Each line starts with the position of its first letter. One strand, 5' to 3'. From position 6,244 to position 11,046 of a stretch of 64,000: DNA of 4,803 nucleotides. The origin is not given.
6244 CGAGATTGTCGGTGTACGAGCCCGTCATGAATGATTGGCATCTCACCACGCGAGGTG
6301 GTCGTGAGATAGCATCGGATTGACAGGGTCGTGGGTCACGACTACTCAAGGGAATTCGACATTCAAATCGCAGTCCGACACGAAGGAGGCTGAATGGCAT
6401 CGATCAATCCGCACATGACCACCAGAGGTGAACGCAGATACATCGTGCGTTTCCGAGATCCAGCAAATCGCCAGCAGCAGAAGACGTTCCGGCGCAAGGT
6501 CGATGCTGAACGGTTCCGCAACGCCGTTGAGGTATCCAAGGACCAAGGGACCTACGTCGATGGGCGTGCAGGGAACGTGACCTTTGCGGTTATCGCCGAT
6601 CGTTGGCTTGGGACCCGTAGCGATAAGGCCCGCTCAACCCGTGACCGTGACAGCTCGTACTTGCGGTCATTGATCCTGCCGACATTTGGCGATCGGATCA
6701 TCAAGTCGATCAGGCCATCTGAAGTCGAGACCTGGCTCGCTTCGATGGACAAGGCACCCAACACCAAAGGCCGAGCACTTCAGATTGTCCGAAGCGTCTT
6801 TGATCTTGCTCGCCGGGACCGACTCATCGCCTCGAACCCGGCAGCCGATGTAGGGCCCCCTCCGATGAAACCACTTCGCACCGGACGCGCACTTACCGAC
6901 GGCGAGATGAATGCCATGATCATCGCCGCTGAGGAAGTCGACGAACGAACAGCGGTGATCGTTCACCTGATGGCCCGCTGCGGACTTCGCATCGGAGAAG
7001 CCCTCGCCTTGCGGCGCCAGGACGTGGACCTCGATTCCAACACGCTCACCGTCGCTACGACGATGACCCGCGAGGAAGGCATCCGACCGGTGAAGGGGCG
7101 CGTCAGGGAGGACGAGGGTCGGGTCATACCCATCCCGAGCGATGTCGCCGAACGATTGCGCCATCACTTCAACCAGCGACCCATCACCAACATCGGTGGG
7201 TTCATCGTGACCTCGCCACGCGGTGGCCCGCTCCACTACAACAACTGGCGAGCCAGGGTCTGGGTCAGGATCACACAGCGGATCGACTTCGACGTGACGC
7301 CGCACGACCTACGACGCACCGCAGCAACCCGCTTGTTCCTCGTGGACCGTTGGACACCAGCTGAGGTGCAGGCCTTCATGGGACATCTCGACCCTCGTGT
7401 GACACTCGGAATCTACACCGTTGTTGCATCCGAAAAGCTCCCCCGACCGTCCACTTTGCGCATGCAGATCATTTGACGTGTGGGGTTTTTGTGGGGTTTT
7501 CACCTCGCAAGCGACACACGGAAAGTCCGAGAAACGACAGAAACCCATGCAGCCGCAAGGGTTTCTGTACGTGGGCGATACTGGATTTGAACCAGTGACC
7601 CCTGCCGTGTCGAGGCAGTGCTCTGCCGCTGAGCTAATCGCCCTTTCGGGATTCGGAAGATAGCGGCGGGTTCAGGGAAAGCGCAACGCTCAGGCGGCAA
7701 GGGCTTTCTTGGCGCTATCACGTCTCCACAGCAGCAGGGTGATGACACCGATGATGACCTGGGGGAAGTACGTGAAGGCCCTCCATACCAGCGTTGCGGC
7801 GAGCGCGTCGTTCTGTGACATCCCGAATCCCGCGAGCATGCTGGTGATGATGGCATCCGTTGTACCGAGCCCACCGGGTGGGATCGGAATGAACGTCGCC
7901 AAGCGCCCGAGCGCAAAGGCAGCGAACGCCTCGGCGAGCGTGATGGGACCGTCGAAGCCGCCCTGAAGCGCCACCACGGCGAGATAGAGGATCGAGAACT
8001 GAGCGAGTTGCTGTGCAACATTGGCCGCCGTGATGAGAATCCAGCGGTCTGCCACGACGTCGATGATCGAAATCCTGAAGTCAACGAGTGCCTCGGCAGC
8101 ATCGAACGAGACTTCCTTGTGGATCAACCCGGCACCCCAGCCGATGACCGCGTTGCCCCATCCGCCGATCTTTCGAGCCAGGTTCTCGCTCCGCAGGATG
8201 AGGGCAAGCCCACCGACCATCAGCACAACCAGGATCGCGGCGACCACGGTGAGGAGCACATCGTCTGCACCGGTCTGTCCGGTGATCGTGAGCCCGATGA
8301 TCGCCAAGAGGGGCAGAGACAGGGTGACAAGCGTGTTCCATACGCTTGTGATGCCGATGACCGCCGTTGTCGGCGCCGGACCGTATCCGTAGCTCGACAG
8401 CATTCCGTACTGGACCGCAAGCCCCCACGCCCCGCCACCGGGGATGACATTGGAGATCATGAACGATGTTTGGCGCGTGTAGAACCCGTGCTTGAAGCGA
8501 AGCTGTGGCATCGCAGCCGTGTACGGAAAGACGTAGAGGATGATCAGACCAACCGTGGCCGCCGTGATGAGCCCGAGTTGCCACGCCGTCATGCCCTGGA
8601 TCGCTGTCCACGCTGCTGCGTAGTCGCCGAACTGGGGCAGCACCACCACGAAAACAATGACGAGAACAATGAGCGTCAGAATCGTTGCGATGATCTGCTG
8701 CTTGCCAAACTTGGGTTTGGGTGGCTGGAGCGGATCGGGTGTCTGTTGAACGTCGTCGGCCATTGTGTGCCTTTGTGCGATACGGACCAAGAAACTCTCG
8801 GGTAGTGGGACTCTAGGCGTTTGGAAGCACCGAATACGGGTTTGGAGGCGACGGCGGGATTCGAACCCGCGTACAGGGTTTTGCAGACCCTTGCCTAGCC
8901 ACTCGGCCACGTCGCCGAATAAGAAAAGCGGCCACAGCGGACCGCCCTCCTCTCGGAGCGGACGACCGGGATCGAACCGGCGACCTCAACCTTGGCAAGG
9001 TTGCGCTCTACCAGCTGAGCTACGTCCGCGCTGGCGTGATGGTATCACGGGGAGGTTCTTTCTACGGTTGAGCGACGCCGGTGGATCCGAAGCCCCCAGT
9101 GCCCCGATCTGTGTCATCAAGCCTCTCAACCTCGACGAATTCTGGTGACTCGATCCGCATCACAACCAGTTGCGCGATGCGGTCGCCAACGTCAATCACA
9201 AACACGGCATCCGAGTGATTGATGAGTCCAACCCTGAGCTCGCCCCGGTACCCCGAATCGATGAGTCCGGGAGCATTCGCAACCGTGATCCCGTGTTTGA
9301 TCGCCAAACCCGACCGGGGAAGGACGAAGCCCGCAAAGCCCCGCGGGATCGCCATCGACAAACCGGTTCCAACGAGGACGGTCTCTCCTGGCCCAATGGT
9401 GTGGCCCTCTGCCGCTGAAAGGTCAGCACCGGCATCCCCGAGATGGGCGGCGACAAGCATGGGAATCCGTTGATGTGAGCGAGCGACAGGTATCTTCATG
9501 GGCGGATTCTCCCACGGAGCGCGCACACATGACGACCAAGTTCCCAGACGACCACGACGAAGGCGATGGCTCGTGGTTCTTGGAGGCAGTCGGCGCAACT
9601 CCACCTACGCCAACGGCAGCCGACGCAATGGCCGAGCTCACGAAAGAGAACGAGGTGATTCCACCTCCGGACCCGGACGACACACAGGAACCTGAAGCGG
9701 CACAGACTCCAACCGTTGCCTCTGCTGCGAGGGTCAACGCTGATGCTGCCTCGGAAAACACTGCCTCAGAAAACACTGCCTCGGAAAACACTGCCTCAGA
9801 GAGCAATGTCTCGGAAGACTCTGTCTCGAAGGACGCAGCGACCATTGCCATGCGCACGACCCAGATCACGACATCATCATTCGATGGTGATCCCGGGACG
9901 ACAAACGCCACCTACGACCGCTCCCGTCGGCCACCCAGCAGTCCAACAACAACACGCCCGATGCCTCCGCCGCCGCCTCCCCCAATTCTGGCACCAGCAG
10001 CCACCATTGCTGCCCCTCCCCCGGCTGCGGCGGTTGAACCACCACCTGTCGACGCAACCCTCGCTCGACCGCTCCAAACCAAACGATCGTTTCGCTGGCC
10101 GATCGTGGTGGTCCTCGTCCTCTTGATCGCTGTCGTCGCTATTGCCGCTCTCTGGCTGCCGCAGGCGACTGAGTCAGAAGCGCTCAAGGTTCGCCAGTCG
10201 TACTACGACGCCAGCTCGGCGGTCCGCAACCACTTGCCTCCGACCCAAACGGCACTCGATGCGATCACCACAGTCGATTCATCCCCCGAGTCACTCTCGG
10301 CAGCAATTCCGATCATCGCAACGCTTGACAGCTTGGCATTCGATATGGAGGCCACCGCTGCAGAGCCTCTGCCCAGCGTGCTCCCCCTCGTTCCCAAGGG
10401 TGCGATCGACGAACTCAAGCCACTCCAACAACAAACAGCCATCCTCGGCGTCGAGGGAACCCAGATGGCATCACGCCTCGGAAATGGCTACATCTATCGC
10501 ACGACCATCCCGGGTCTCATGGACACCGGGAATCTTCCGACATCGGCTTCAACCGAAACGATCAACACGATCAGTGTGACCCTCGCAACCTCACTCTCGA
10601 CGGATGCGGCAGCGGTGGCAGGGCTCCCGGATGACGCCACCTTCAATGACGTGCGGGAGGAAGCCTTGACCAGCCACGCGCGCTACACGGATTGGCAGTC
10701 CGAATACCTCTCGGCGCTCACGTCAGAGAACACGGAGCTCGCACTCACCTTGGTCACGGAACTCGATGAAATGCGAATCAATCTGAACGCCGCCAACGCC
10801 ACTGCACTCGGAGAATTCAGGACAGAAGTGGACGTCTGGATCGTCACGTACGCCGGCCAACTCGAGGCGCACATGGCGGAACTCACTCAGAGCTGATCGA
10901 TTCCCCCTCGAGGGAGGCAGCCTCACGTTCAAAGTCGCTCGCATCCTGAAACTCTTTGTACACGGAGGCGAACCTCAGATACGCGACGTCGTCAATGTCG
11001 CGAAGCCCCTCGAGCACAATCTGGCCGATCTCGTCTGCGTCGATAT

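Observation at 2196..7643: Integrase + MobF relaxase module beside the 3' end of tRNA-Val: candidate integrative mobilizable element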

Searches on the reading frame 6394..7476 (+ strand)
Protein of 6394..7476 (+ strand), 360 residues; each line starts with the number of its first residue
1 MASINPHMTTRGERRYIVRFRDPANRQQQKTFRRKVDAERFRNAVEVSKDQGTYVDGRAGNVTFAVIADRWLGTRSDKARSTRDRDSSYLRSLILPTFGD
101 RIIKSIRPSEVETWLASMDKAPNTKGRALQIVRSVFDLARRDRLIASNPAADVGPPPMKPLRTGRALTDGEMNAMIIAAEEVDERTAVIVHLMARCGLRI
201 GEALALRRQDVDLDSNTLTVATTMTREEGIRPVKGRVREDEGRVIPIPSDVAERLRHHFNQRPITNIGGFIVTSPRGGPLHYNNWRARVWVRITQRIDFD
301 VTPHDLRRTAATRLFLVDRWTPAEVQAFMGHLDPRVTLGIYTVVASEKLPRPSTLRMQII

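Call 4: search_protein_families(library=pfam, proteins=[window:6394-7476:+], max_evalue=0.01)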
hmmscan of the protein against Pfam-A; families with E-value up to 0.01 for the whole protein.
window:6394-7476:+ (360 aa): 3 families
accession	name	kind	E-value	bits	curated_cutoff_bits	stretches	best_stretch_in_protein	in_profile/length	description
PF00589.27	Phage_integrase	-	3e-19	69.9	27.1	1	167-345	3-169/172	Phage integrase family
PF22022.2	Phage_int_M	-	4.4e-10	40.1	27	1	64-153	1-93/96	Phage integrase central domain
PF14659.12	Phage_int_SAM_3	-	7.8e-05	23.3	22.6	1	63-117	1-56/58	Phage integrase, N-terminal SAM-like domain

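Call 10: find_encoding_contigs(protein=window:6394-7476:+, flank=10000, max_places=10)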
Protein window:6394-7476:+ (360 aa): no gene with exactly this product is on record in the collection.

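Call 26: find_related_loci(query=window:6394-7473:+, collection=metagenome_contigs, flank=10000)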
Query window:6394-7473:+ (360 aa) in metagenome_contigs; peptide patterns used: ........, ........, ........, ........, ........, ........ (x = any residue, [..] = any of these).
58 stretches matched a pattern; 11 encode a relative of the query (tblastn E <= 1e-3); 11 distinct loci.
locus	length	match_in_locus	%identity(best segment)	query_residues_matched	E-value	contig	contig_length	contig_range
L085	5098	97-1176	86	1-360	0e+0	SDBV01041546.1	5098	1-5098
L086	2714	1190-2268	80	1-360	0e+0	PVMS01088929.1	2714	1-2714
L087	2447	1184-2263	66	1-360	2e-173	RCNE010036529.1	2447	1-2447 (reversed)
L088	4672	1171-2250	66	1-360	3e-164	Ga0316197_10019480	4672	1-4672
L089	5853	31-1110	65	1-360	2e-161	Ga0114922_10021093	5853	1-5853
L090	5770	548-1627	65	1-360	2e-161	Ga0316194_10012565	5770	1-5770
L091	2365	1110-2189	65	1-360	6e-171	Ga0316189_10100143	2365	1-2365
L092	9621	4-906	65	58-358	2e-132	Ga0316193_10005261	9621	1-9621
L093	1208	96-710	84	156-360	4e-123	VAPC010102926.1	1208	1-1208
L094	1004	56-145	87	315-344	1e-12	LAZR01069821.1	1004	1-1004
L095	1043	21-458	31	196-349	4e-9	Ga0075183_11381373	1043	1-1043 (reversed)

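Call 35: find_related_loci(query=window:6394-7473:+, collection=viral_contigs, flank=10000)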
Query window:6394-7473:+ (360 aa) in viral_contigs; peptide patterns used: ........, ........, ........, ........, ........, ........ (x = any residue, [..] = any of these).
3 stretches matched a pattern, but none encodes a relative of the query by tblastn (E <= 1e-3).

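Call 44: search_protein_families(library=ncbifam, proteins=[window:6394-7476:+], max_evalue=0.01)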
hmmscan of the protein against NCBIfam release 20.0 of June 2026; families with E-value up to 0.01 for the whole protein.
window:6394-7476:+ (360 aa): 9 families
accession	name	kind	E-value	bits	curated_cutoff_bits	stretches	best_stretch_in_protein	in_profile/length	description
NF040815.2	recomb_XerA_Arch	equivalog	1.7e-19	70.4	220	1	103-349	35-259/263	site-specific tyrosine recombinase/integron integrase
TIGR02224.1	recomb_XerC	equivalog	5.7e-17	62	335.15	1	103-349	41-282/295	tyrosine recombinase XerC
TIGR02225.1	recomb_XerD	equivalog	8.6e-17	61.4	329.6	1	103-349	38-279/290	site-specific tyrosine recombinase XerD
NF001399.0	PRK00283.1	subfamily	1.4e-14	54.1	279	1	104-349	49-288/300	tyrosine recombinase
TIGR02249.1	integrase_gron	subfamily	1.5e-09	37.6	265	1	164-223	99-155/315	integron integrase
NF003462.0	PRK05084.1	equivalog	1.4e-06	27.3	267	0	294-348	296-348/360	tyrosine recombinase XerS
NF002331.0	PRK01287.1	subfamily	8.7e-05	21.6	371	1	122-349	97-317/365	site-specific tyrosine recombinase XerC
NF007371.0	PRK09871.1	subfamily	0.0012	18.4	222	1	165-233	5-75/198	tyrosine-type DNA invertase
NF011946.0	PRK15417.1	equivalog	0.0013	18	435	0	186-221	133-168/337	integron integrase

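Call 75: search_dna_similar(query=window:6394-7476:+, collection=phages, mode=protein, max_rows=8)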
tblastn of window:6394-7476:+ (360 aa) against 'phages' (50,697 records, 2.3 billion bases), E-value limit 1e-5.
Records with a match: 1197; places in all: 1199; records where one place covers at least 80% of the query: 654.
Best place of each record, by identity: <60% 1197.
By first word of the organism name: Mycobacterium 542; Streptococcus 270; Gordonia 117; Staphylococcus 85; Bacteriophage 32; Corynebacterium 18; Lactococcus 14; Lactobacillus 13; Bacillus 12; Streptomyces 9; and 36 more.
By host as written in the record: Mycobacterium smegmatis mc2 155 380; Gordonia terrae 3612 101; Mycobacterium smegmatis mc#155 76; - 73; Staphylococcus aureus 20; Mycobacterium smegmatis mc2155 19; Mycobacterium smegmatis 8; Streptococcus pyogenes MGAS315 6; and 393 more.
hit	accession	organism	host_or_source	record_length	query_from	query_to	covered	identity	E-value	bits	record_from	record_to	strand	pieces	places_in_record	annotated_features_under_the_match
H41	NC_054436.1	Gordonia phage Schmidt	Gordonia terrae 3612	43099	1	341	95%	34.3%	4e-36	144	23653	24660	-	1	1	32: integrase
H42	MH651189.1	Gordonia phage Schmidt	Gordonia terrae 3612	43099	1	341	95%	34.3%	4e-36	144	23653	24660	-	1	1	32: integrase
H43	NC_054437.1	Gordonia phage TinaLin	Gordonia terrae NRRL B-16283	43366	15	338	90%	31.5%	4e-24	109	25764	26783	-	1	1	36: integrase | 37: membrane protein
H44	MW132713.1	Gordonia phage TinaLin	Gordonia terrae NRRL B-16283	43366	15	338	90%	31.5%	4e-24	109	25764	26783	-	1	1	36: tyrosine integrase | 37: membrane protein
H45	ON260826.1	Gordonia phage Banquo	Gordonia terrae 3612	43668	15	338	90%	30.9%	3e-23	107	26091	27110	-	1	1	37: tyrosine integrase | 38: membrane protein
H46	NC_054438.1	Gordonia phage TZGordon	Gordonia terrae 3612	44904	15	338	90%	30.8%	3e-19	95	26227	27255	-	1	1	39: integrase | 40: hypothetical protein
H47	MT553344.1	Gordonia phage TZGordon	Gordonia terrae 3612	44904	15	338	90%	30.8%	3e-19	95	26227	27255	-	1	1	39: tyrosine integrase | 40: hypothetical protein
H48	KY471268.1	Gordonia phage Huffy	Gordonia terrae 3612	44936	15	338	90%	30.8%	3e-19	95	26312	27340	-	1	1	38: tyrosine integrase | 39: hypothetical protein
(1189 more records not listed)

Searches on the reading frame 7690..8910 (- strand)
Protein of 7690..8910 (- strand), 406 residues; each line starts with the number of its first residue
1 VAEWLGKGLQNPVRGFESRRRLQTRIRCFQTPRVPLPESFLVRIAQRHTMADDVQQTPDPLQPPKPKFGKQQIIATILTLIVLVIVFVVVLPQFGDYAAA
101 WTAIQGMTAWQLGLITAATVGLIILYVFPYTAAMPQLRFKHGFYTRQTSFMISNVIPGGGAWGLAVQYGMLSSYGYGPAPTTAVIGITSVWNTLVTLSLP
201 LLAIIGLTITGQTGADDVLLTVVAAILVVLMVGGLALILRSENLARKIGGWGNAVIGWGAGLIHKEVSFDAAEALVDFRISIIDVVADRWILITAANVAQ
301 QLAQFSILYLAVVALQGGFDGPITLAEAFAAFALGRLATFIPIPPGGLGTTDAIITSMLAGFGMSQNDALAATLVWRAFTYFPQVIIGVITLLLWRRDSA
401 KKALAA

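Call 4: search_protein_families(library=pfam, proteins=[window:7690-8910:-], max_evalue=0.01)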
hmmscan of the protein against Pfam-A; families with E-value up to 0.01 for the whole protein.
window:7690-8910:- (406 aa): 1 family
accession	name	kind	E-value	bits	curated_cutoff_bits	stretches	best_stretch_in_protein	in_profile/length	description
PF03706.18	LPG_synthase_TM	-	1.6e-20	74.2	33.4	1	82-388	6-302/302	Lysylphosphatidylglycerol synthase TM region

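Call 44: search_protein_families(library=ncbifam, proteins=[window:7690-8763:-], max_evalue=0.01)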
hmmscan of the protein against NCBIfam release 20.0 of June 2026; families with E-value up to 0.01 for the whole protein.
window:7690-8763:- (357 aa): 3 families
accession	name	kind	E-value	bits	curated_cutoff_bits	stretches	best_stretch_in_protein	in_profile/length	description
TIGR00374.1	TIGR00374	subfamily_domain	1.7e-16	60.6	43.2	1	32-353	1-320/323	flippase-like domain-containing protein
NF033480.1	bifunc_MprF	equivalog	1.8e-14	53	600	1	23-348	2-299/841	bifunctional lysylphosphatidylglycerol flippase/synthetase MprF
NF053789.1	GlcN_PG_flip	equivalog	1.7e-11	44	320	1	108-344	88-315/327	glucosaminyl phosphatidylglycerol flippase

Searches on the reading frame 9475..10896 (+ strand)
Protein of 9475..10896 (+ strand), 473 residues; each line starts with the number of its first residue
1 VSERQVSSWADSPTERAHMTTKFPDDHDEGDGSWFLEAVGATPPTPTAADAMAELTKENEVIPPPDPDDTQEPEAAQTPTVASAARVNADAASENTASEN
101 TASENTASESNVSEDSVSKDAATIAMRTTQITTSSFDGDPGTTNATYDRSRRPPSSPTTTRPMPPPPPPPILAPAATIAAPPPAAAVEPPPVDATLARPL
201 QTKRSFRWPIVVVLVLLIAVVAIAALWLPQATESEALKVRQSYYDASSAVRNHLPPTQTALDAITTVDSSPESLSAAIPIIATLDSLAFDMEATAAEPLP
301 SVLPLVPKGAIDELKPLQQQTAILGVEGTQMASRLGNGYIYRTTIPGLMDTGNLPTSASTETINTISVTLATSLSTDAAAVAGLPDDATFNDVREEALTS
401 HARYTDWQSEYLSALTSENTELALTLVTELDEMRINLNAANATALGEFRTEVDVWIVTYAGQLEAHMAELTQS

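Call 4: search_protein_families(library=pfam, proteins=[window:9475-10896:+], max_evalue=0.01)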
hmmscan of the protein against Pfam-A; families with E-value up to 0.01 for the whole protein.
window:9475-10896:+ (473 aa): 0 families

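Call 44: search_protein_families(library=ncbifam, proteins=[window:9475-10896:+], max_evalue=0.01)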
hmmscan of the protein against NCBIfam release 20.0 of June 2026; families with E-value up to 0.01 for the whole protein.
window:9475-10896:+ (473 aa): 1 family
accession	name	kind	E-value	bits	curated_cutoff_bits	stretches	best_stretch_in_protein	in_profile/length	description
NF051431.1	Rv0361_Cterm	subfamily_domain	8.4e-05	22.8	37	0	204-251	3-51/140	Rv0361 family membrane protein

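Call 45: find_homologous_proteins(query=window:9475-10896:+, max_evalue=1e-10)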
Query window:9475-10896:+ (473 aa): 121 proteins with E <= 1e-10 among 8000 candidates; the best 120 are listed.
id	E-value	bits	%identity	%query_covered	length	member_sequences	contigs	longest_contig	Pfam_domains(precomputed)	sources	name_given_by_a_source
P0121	1.2e-282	956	100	96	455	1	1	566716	-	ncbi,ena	-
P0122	1.6e-206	705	76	96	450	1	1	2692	-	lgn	-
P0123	1.1e-202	692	75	96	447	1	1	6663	-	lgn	-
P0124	4.3e-192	657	72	96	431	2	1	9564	-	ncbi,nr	ncbi:MAG: hypothetical protein DWP92_03470 [Armatimonadetes bacterium]|nr:MAG: hypothetical protein 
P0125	2.3e-145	503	57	96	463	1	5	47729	-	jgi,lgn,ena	-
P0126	7.3e-142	492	56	96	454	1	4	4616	-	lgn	-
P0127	5.0e-141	489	56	96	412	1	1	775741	-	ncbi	ncbi:MAG: hypothetical protein R2823_07185 [Acidimicrobiia bacterium]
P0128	3.6e-138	480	52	96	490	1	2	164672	-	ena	-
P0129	1.5e-136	474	53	96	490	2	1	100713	-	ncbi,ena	-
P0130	1.9e-131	457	53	96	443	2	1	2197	-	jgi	-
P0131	1.1e-130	455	52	96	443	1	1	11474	-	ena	-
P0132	1.2e-128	448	54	93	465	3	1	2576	-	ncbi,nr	ncbi:MAG: hypothetical protein O3B42_10340, partial [Actinomycetota bacterium]|nr:hypothetical prote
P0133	3.5e-128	447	76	60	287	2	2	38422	-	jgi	-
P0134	4.0e-122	427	51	94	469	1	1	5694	-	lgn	-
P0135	5.8e-119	416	51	95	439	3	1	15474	-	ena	-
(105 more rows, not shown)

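Call 46: find_encoding_contigs(protein=P0133, flank=10000, max_places=4)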
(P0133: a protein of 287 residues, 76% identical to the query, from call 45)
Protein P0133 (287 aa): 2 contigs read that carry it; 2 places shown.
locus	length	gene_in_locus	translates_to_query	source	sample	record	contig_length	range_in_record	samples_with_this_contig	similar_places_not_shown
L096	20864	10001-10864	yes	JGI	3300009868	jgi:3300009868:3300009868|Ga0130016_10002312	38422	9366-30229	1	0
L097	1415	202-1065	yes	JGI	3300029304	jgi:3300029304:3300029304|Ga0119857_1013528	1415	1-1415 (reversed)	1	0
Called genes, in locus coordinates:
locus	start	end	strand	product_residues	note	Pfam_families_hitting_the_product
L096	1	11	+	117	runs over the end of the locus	PF06262:Zincin_1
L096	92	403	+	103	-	-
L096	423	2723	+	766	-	PF01553:Acyltransferase, PF19277:GPAT_C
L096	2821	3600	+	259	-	-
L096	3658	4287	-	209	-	PF01106:NifU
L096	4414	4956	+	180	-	PF00156:Pribosyltran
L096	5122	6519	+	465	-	PF03060:NMO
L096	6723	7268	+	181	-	PF26580:Mtb12_C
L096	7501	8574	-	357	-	PF03706:LPG_synthase_TM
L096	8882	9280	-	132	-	PF00692:dUTPase, PF22769:DCD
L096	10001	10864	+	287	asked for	-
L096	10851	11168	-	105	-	PF03477:ATP-cone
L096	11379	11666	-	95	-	PF01476:LysM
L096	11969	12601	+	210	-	PF01726:LexA_DNA_bind, PF09339:HTH_IclR (weak), PF00717:Peptidase_S24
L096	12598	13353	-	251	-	PF01678:DAP_epimerase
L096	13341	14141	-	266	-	PF01715:IPPT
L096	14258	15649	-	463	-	PF00919:UPF0004, PF04055:Radical_SAM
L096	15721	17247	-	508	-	PF12072:RNase_Y_N, PF00013:KH_1 (weak), PF01966:HD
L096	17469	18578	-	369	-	PF00154:RecA_N, PF08423:Rad51 (weak), PF06745:ATPase (weak), PF27531:MT3502_N (weak), PF21096:RecA_C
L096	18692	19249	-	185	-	PF02834:LigT_PEase, PF13563:2_5_RNA_ligase2, PF02834:LigT_PEase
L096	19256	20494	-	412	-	PF00994:MoCF_biosynth, PF18146:CinA_KH, PF02464:CinA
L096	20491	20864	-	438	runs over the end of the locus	PF00919:UPF0004, PF04055:Radical_SAM, PF18693:TRAM_2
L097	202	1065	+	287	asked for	-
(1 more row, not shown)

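Call 47: find_encoding_contigs(protein=P0123, flank=10000, max_places=3)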
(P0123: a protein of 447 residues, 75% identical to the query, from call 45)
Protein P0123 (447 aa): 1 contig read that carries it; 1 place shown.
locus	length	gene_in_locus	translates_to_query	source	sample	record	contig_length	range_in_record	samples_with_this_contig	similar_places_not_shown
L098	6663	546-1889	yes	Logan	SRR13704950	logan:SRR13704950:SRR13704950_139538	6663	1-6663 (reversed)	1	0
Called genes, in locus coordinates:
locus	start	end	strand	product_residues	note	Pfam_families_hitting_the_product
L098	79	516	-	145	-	PF00692:dUTPase, PF22769:DCD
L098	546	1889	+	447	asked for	-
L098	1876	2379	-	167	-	PF22811:Zn_ribbon_NrdR, PF03477:ATP-cone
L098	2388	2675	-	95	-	PF01476:LysM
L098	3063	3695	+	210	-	PF01726:LexA_DNA_bind, PF09339:HTH_IclR (weak), PF00717:Peptidase_S24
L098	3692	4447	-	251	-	PF01678:DAP_epimerase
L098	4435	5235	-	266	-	PF01715:IPPT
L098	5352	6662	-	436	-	?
